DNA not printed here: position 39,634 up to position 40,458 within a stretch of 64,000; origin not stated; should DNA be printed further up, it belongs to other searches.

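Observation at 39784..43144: Five-gene membrane-protein cluster (PilN-like, PilO-like, mini-TM, two PT-rich surface proteins) wedged between rpsT and topA - candidate uncharacterised envelope-spanning system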

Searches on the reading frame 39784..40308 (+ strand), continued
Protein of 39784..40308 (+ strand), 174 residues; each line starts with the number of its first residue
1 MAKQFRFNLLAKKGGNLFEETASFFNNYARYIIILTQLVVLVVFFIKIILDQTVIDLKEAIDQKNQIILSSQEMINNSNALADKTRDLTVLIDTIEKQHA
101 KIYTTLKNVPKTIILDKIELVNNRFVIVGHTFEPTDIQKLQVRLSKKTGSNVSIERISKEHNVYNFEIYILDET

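Call 61: predict_structure(alignment_id=A1)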
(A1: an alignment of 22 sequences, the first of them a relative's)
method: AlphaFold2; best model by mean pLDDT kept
length: 174 residues; sequences in the alignment: 22
mean_pLDDT: 82.9   pTM: 0.47
mean pLDDT of the five models: 82.9, 82.8, 82.4, 82.2, 81.8
residues with pLDDT >= 90: 65; 70-90: 81; 50-70: 13; < 50: 15
segments of 3 or more residues with pLDDT < 50: 1-14
pLDDT, mean of each block of 10 residues (from residue 1): 45 53 72 90 92 91 92 92 92 87 84 88 86 89 86 88 90 62
secondary structure, 60 per line:
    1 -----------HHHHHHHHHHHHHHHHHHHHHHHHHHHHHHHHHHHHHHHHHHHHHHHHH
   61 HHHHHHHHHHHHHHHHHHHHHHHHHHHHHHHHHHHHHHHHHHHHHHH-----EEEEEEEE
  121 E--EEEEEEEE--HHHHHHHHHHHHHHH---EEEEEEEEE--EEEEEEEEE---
elements in order: H12-107 E113-121 E124-131 H134-148 E152-160 E163-171

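Call 64: fold_search(model_id=the predicted structure, library=pdb)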
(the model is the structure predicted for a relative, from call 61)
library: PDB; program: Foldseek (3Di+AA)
matches with E <= 10: 1132; with E <= 0.001: 2
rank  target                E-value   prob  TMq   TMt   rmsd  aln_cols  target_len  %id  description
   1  6ghu_A                1.4e-04  1.00  0.37  0.76   2.3        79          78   14  Crystal structure of the periplasmic domain of XcpY, oP crystal form. (released 2018-11-21)
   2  5n7l                  3.1e-04  1.00  0.38  0.77   2.3        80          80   12  Crystal structure of the periplasmic domain of XcpY, tI crystal form. (released 2018-03-14)
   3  2w7v_A                1.0e-03  1.00  0.37  0.73   1.9        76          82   17  periplasmic domain of EpsL from Vibrio parahaemolyticus (released 2010-03-31)
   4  6mrs                  1.9e-03  1.00  0.30  0.57   3.9        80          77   16  De novo designed protein Peak6 (released 2019-06-12)
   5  5hl8_A                2.0e-03  1.00  0.37  0.72   2.3        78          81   10  1.93 Angstrom resolution crystal structure of a pullulanase-specific type II secretion system integral cytoplasmic mem (released 2016-01-27)
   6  5hl8_C                3.1e-03  1.00  0.38  0.76   2.7        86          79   10  1.93 Angstrom resolution crystal structure of a pullulanase-specific type II secretion system integral cytoplasmic mem (released 2016-01-27)
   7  9dd4_A                3.1e-03  1.00  0.25  0.34   3.2        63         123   16  Crystal Structure of Designed facilitated dissociation target LHD101An1: LHD101A with an N-terminal extension (released 2025-08-20)
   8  7mwr_A                4.5e-03  0.97  0.21  0.18   4.1        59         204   19  Structure of De Novo designed beta sheet heterodimer LHD101A53/B4 (released 2022-01-19)
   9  8ure_A                4.8e-03  0.99  0.25  0.12   4.8        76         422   16  CryoEM Structure of Allosterically Switchable De Novo Protein sr312, in Open State with Effector Peptide (released 2024-08-14)
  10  3nvr_B                5.1e-03  1.00  0.26  0.25   3.4        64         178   11  Modulating Heme Redox Potential Through Protein-Induced Porphyrin Distortion (released 2010-09-08)
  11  9dd0_C                5.8e-03  0.99  0.23  0.17   3.7        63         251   11  Designed allosteric facilitated dissociation switch AS1 in complex state TH with methylated lysines, crystal #2 (released 2025-08-20)
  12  1xbn                  5.8e-03  0.98  0.25  0.23   8.2        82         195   12  Crystal structure of a bacterial nitric oxide sensor: an ortholog of mammalian soluble guanylate cyclase heme domain (released 2004-09-07)
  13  3eee_A                6.1e-03  0.99  0.27  0.25   5.5        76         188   10  Probing the function of heme distortion in the H-NOX family (released 2008-11-25)
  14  9dcz_D                6.1e-03  0.98  0.21  0.28   4.0        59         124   17  Designed allosteric facilitated dissociation switch AS1 in complex state TH with methylated lysines, crystal #1 (released 2025-08-20)
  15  7mwr_B                6.5e-03  1.00  0.27  0.20   4.3        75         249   13  Structure of De Novo designed beta sheet heterodimer LHD101A53/B4 (released 2022-01-19)
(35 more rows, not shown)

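Call 66: search_protein_families(library=ncbifam, proteins=[L019:12632-13315:+, L031:12610-13260:+, L019:11278-12603:+, L016:9998-10519:+, L016:10530-11096:+, L016:11096-11275:+, L016:9257-9709:+], max_evalue=0.1)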
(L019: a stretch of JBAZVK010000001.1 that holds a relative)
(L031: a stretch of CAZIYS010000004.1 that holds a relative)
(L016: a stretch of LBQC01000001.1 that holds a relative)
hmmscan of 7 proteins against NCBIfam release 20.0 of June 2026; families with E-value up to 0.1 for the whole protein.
L019:12632-13315:+ (228 aa): 2 families
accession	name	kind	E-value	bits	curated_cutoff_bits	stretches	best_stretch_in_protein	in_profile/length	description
TIGR02866.1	CoxB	equivalog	0.0049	16.4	147.7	1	4-101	10-77/202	cytochrome c oxidase subunit II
NF033761.1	gliding_GltJ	equivalog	0.044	12.8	450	1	52-200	345-490/671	adventurous gliding motility protein GltJ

L031:12610-13260:+ (217 aa): 1 family
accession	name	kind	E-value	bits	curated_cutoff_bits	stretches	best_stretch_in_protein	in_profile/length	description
TIGR02866.1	CoxB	equivalog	0.079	12.5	147.7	0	13-102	16-79/202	cytochrome c oxidase subunit II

L019:11278-12603:+ (442 aa): 1 family
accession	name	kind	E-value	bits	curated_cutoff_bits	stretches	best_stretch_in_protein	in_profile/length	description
NF040520.1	Ig_like_BLP2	equivalog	0.0019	16.4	750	1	317-369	559-612/730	Ig-like repeat protein Blp2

L016:9998-10519:+ (174 aa): 0 families

L016:10530-11096:+ (189 aa): 2 families
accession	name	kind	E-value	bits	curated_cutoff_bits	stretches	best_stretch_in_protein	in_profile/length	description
NF040576.1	T2SS_GspM_XpsM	equivalog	0.0038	16.9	60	1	21-187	5-177/180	type II secretion system protein GspM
NF005935.0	PRK07967.1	equivalog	0.019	13.9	630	1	114-186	80-153/406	beta-ketoacyl-ACP synthase I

L016:11096-11275:+ (60 aa): 0 families

L016:9257-9709:+ (151 aa): 1 family
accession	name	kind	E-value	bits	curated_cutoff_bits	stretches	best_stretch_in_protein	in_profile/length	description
NF004371.0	PRK05740.1-1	equivalog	0.042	14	109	0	5-51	14-60/126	preprotein translocase subunit SecE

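Call 77: search_protein_representatives(alignment_id=A1)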
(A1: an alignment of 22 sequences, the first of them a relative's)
Query: 22 sequences, 176 profile positions. Proteins with E-value up to 0.001 (for the whole library): 1055; up to 1e-10: 426; up to 1e-30: 49. The best 150 are listed.
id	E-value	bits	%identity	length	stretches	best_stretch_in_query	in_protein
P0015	1.9e-69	249.3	-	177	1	1-175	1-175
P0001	2.1e-67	242.7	-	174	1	1-173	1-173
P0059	2.9e-55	203.1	-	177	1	1-172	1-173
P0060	1.3e-49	184.7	-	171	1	1-169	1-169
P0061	1.3e-45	171.7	-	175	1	4-172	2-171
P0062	1.5e-44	168.2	-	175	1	4-173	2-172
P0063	1.6e-40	155.1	-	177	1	4-172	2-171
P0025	3.2e-40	154.1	-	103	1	1-101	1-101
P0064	5.1e-39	150.2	-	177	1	4-175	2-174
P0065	7.0e-39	149.8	-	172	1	3-171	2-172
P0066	3.2e-38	147.6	-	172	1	4-173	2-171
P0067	5.0e-38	147.0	-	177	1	4-174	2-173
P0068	7.0e-37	143.2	-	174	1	3-170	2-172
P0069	9.5e-37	142.8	-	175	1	4-173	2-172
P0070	2.4e-36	141.5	-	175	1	4-173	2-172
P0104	5.0e-31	124.2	-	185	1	3-174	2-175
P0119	1.8e-25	106.1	-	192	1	4-172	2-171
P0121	2.2e-24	102.6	-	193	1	2-171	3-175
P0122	2.4e-24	102.4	-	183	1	4-174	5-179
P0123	4.0e-24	101.7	-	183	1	5-161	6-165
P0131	4.9e-22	94.9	-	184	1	6-168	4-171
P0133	6.2e-22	94.6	-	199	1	14-162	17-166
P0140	2.3e-20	89.5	-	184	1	3-172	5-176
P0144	1.3e-19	87.0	-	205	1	6-163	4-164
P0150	6.0e-19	84.8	-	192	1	2-171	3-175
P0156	2.8e-18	82.7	-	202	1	7-161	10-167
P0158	3.2e-18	82.5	-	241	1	2-173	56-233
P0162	3.7e-18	82.3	-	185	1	11-161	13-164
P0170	8.3e-18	81.1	-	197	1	4-171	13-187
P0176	2.5e-17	79.6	-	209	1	6-161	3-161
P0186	8.8e-17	77.8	-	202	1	5-172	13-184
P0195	2.9e-16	76.1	-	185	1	6-162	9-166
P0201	4.0e-16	75.7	-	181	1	1-161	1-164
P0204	5.0e-16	75.3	-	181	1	3-161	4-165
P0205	5.6e-16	75.2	-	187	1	6-170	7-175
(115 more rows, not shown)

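Call 78: list_cluster_members(proteins=[P0104, P0119, P0121, P0133, P0144, P0156, P0158, P0170, P0176, P0205])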
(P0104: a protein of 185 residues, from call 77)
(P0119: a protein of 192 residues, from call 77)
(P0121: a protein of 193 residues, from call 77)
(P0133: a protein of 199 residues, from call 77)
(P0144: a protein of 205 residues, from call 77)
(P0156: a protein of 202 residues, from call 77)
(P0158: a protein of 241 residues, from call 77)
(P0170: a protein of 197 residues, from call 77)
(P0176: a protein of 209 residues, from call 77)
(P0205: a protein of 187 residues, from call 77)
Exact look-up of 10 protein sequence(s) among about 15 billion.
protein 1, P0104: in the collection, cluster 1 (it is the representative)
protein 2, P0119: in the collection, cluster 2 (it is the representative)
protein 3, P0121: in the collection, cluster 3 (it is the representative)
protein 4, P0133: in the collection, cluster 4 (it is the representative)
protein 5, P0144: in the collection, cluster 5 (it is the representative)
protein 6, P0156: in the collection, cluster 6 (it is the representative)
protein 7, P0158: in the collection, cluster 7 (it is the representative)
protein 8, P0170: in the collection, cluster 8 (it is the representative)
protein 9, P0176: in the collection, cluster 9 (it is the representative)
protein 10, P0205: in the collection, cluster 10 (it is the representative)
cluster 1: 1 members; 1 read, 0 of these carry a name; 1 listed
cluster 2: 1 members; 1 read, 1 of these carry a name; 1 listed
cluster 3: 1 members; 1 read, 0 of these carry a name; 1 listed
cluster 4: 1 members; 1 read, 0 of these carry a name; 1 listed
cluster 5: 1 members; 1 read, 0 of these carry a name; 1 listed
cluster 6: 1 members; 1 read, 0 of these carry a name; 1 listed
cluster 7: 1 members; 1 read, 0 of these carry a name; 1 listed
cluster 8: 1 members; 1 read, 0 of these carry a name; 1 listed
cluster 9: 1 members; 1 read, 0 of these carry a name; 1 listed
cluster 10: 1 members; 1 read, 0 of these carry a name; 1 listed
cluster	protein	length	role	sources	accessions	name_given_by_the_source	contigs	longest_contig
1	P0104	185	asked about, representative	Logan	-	-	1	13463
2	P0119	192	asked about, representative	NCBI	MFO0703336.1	MAG: hypothetical protein U0525_01265 [Patescibacteria group bacterium]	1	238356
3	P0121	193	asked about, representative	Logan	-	-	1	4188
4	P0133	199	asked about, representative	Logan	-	-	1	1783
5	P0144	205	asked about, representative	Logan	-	-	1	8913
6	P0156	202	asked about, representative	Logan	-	-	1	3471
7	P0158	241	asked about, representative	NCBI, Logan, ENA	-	-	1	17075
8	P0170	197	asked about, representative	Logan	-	-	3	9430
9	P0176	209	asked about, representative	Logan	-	-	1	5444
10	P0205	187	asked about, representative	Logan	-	-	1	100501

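Call 83: find_related_loci(query=A6, collection=metagenome_contigs, flank=10000)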
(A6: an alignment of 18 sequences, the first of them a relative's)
Query A6 (181 aa) in metagenome_contigs; peptide patterns used: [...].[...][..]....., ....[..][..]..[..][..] (x = any residue, [..] = any of these).
600 stretches matched a pattern (row limit reached: there are more); 482 encode a relative of the query (tblastn E <= 1e-3); the best 80 are kept; 80 distinct loci.
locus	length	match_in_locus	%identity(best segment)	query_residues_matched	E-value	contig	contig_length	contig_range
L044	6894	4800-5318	50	7-178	5e-48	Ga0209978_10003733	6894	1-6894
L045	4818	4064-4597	47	1-179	1e-44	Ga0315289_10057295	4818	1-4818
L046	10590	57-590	47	1-179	8e-45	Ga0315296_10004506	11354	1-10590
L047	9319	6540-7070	47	1-176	2e-44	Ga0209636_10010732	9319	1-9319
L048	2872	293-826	46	3-179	8e-44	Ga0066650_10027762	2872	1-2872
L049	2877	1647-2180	46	3-179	8e-44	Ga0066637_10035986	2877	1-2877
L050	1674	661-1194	46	1-179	3e-44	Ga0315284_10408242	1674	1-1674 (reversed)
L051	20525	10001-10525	45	1-176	6e-43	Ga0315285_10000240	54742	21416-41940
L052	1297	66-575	46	8-176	5e-44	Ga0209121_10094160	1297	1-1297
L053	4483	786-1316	42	1-176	8e-42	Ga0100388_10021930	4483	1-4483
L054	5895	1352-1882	42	1-176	8e-42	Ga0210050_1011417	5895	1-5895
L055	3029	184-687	43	1-168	9e-42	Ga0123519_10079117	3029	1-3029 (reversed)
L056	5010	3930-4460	43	1-176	5e-42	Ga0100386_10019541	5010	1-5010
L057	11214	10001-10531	42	1-176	8e-42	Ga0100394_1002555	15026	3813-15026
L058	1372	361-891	42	1-176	5e-43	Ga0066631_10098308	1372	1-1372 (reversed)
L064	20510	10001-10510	45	8-176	3e-41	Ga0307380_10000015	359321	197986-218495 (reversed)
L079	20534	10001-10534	42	1-179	3e-39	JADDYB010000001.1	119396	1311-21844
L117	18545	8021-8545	42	1-174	4e-41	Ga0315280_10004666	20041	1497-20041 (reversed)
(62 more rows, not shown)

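Call 86: search_protein_families(library=pfam, proteins=[L117:10802-11986:+, L117:11993-12475:+, L117:12508-13725:+, L117:13700-15352:+, L117:15343-17409:+, L079:12860-14068:+, L079:14064-15740:+, L079:15709-17484:+, L079:17489-19588:+, L064:12795-14531:+], max_evalue=0.001)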
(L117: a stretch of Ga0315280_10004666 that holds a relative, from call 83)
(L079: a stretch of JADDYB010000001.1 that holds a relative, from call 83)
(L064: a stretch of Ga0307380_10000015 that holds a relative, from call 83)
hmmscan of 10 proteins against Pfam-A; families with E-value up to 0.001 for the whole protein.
L117:10802-11986:+ (395 aa): 0 families

L117:11993-12475:+ (161 aa): 0 families

L117:12508-13725:+ (406 aa): 7 families
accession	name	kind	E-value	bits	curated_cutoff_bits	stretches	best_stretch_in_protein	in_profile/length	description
PF01593.30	Amino_oxidase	-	3e-23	83.3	19.8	1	10-403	1-443/443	Flavin containing amine oxidoreductase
PF13450.12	NAD_binding_8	-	1.5e-10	41.6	21.9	1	5-70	1-66/68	NAD(P)-binding Rossmann-like domain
PF01266.30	DAO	-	1.5e-08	35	27.9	1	3-37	2-36/353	FAD dependent oxidoreductase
PF07992.20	Pyr_redox_2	-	4.1e-05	23.6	26.1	1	2-35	2-35/291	Pyridine nucleotide-disulphide oxidoreductase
PF03486.20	HI0933_like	-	0.0003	20.8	50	0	3-35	3-35/244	HI0933-like protein Rossmann domain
PF00070.33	Pyr_redox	-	0.00047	21.1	22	0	2-32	1-31/82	Pyridine nucleotide-disulphide oxidoreductase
PF00890.30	FAD_binding_2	-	0.00073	19.3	20.4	0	4-37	3-36/414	FAD binding domain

L117:13700-15352:+ (551 aa): 0 families

L117:15343-17409:+ (689 aa): 1 family
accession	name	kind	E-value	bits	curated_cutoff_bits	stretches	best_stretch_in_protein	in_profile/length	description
PF10060.15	DUF2298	-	8.2e-107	358.6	27.8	2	51-437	1-389/488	Uncharacterized membrane protein (DUF2298)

L079:12860-14068:+ (403 aa): 9 families
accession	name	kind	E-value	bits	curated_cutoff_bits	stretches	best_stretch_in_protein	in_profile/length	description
PF01593.30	Amino_oxidase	-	8.6e-25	88.3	19.8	1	10-374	1-416/443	Flavin containing amine oxidoreductase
PF13450.12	NAD_binding_8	-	1.1e-11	45.2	21.9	1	5-71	1-67/68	NAD(P)-binding Rossmann-like domain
PF01266.30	DAO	-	3.3e-09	37.2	27.9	1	2-36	1-35/353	FAD dependent oxidoreductase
PF00890.30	FAD_binding_2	-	1.7e-05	24.7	20.4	1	3-37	2-36/414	FAD binding domain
PF07992.20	Pyr_redox_2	-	9.8e-05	22.3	26.1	1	1-33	1-33/291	Pyridine nucleotide-disulphide oxidoreductase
PF01946.23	Thi4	-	0.00012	21.8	26.2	1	2-37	19-55/235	Thi4 family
PF02558.23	ApbA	-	0.00047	20.3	22.2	0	3-31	1-29/150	Ketopantoate reductase PanE/ApbA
PF03721.20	UDPG_MGDP_dh_N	-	0.0007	19.7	27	0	1-30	1-30/187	UDP-glucose/GDP-mannose dehydrogenase family, NAD binding domain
PF12831.13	FAD_oxidored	-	0.00097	19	27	0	3-40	2-39/416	FAD dependent oxidoreductase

L079:14064-15740:+ (559 aa): 3 families
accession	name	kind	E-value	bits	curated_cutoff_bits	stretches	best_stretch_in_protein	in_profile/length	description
PF13231.12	PMT_2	-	3.1e-11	44.2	26.1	1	103-232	27-155/160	Dolichyl-phosphate-mannose-protein mannosyltransferase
PF02366.24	PMT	-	5e-10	39.8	22.7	1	97-222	82-212/245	Dolichyl-phosphate-mannose-protein mannosyltransferase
PF02516.20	STT3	-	0.00015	21.9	24.5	1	102-283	100-276/405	Oligosaccharyl transferase STT3, N-terminal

L079:15709-17484:+ (592 aa): 1 family
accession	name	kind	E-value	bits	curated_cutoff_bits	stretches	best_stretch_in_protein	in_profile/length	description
PF13231.12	PMT_2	-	4.1e-13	50.3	26.1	1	143-298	9-160/160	Dolichyl-phosphate-mannose-protein mannosyltransferase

L079:17489-19588:+ (700 aa): 1 family
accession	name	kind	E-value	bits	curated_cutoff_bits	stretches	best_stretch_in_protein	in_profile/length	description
PF10060.15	DUF2298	-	9.4e-110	368.3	27.8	2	48-449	1-390/488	Uncharacterized membrane protein (DUF2298)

L064:12795-14531:+ (579 aa): 0 families

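Call 88: search_protein_families(library=ncbifam, proteins=[L064:11457-12791:+, L079:11471-12814:+, L117:9465-10799:+, L117:10802-11986:+, L117:11993-12475:+, L117:13700-15352:+, L064:12795-14531:+, L064:14534-15223:+, L117:8021-8563:+, L117:8569-9195:+], max_evalue=0.1)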
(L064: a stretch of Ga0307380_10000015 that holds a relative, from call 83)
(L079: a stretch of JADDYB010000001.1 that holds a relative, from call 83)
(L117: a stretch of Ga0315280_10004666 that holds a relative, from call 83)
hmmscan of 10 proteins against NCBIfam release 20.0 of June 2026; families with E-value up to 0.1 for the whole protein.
L064:11457-12791:+ (445 aa): 2 families
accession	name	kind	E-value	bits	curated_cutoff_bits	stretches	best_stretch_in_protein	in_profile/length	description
NF040520.1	Ig_like_BLP2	equivalog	9.5e-06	24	750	1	289-360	538-609/730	Ig-like repeat protein Blp2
NF033186.1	internalin_K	exception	0.00014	20.5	1100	1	310-399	459-540/604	class 1 internalin InlK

L079:11471-12814:+ (448 aa): 4 families
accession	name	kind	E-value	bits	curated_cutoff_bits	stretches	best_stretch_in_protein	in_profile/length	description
NF033510.3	Ca_tandemer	repeat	4.1e-09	36.7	50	1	305-357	32-87/96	Ca2+-stabilized repeat-containing adhesin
NF052345.1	S_layer_anammox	exception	0.00019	18.9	1400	1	245-412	1269-1421/1596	Kustd1514 family S-layer glycoprotein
TIGR04216.1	halo_surf_glyco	exception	0.0037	15.6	400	1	330-440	669-779/784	HVO_2072 family ArtA-dependent S-layer glycoprotein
NF040520.1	Ig_like_BLP2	equivalog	0.025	12.7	750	1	301-358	535-591/730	Ig-like repeat protein Blp2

L117:9465-10799:+ (445 aa): 7 families
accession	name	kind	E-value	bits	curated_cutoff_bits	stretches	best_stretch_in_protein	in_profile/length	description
NF033510.3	Ca_tandemer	repeat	7.3e-08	32.7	50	1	283-354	13-90/96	Ca2+-stabilized repeat-containing adhesin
NF040520.1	Ig_like_BLP2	equivalog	4.1e-06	25.2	750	1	291-363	532-608/730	Ig-like repeat protein Blp2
NF012211.1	tand_rpt_95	domain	0.00084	19.3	90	1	317-359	33-76/98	tandem-95 repeat protein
NF002129.0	PRK00965.1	equivalog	0.01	15.9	113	1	406-442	65-101/108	tetrahydromethanopterin S-methyltransferase subunit B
NF041766.1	choice_anch_U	domain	0.016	16.1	32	1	307-356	21-72/92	choice-of-anchor U domain-containing protein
NF058648.1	ECF_sub_HI1622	equivalog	0.025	14.6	100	1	313-395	45-123/180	NikL family nickel/cobalt ECF transporter subunit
TIGR04166.1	methano_MtrB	equivalog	0.035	14.4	50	1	404-436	62-94/95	tetrahydromethanopterin S-methyltransferase subunit MtrB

L117:10802-11986:+ (395 aa): 0 families

L117:11993-12475:+ (161 aa): 0 families

L117:13700-15352:+ (551 aa): 0 families

L064:12795-14531:+ (579 aa): 0 families

L064:14534-15223:+ (230 aa): 1 family
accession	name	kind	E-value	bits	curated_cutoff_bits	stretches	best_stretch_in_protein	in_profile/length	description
NF053819.1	EF0750_LPXTG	subfamily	0.076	13.5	47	1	176-229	44-98/105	EF2685/EF0750 family sortase-dependent surface protein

L117:8021-8563:+ (181 aa): 1 family
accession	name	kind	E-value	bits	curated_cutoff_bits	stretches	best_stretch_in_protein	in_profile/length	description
TIGR00615.1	recR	equivalog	0.065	12.7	162.55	0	69-173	92-182/196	recombination mediator RecR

L117:8569-9195:+ (209 aa): 3 families
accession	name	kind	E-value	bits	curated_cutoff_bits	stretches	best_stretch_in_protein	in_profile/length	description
NF008129.0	PRK10877.1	equivalog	0.0017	17.6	215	1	41-119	18-97/237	bifunctional protein-disulfide isomerase/oxidoreductase DsbC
NF000402.1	vanR-B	exception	0.083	12.3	480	0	97-134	96-133/219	vancomycin resistance response regulator transcription factor VanR-B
TIGR03787.1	marine_sort_RR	equivalog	0.093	12.2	335.7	0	61-137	63-137/227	proteobacterial dedicated sortase system response regulator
